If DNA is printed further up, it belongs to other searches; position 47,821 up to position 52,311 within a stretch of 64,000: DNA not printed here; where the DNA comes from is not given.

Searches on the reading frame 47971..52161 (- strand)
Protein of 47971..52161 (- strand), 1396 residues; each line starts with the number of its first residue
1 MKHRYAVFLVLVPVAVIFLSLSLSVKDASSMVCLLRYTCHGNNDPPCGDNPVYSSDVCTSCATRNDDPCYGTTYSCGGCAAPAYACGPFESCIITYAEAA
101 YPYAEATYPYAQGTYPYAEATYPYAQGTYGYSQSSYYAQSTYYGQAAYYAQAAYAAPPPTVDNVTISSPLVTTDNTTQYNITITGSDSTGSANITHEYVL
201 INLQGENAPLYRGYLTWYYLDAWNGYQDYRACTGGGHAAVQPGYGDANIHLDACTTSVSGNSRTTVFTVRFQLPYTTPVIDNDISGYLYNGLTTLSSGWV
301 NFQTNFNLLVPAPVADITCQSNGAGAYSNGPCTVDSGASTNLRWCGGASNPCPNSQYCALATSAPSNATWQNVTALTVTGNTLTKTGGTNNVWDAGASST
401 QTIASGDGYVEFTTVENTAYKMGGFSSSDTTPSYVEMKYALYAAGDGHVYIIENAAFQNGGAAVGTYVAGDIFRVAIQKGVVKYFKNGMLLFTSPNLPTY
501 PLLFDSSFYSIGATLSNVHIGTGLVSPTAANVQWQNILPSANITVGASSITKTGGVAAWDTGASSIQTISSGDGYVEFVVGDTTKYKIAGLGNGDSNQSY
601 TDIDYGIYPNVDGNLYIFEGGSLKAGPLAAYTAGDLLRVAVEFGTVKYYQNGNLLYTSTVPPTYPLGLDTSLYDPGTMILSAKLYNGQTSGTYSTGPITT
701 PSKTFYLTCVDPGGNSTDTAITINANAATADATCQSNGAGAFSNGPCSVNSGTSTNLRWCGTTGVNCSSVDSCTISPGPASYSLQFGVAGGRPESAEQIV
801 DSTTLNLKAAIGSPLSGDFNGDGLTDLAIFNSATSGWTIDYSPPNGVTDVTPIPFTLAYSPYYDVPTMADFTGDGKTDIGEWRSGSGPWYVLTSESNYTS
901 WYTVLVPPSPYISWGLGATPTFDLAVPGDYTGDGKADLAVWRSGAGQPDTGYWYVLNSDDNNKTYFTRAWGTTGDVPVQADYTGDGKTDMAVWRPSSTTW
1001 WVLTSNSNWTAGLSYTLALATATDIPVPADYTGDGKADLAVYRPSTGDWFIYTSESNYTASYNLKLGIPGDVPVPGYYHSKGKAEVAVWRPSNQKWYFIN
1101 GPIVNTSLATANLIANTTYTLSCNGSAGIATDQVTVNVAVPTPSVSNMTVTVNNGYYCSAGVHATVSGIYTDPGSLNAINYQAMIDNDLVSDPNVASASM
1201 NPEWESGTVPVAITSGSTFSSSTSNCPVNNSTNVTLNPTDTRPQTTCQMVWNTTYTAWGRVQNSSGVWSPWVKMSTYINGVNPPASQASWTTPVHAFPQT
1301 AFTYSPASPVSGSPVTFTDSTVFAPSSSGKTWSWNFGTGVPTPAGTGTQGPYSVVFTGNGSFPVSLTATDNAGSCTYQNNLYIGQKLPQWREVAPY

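Call 19: search_protein_families(library=pfam, proteins=[window:47971-52161:-], max_evalue=0.01)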
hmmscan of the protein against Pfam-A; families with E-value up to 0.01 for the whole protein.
window:47971-52161:- (1396 aa): 4 families
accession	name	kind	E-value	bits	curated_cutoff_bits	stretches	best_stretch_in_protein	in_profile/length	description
PF01839.29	FG-GAP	-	5.3e-17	61.7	22.1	1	813-832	4-23/37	FG-GAP repeat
PF13517.12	FG-GAP_3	-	1.3e-14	55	26.9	2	981-1041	1-61/61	FG-GAP-like repeat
PF00801.26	PKD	-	7.2e-08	32.8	23.5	1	1303-1377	3-74/80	PKD domain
PF18911.6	PKD_4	-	1.1e-05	25.8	27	1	1309-1381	14-81/85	PKD domain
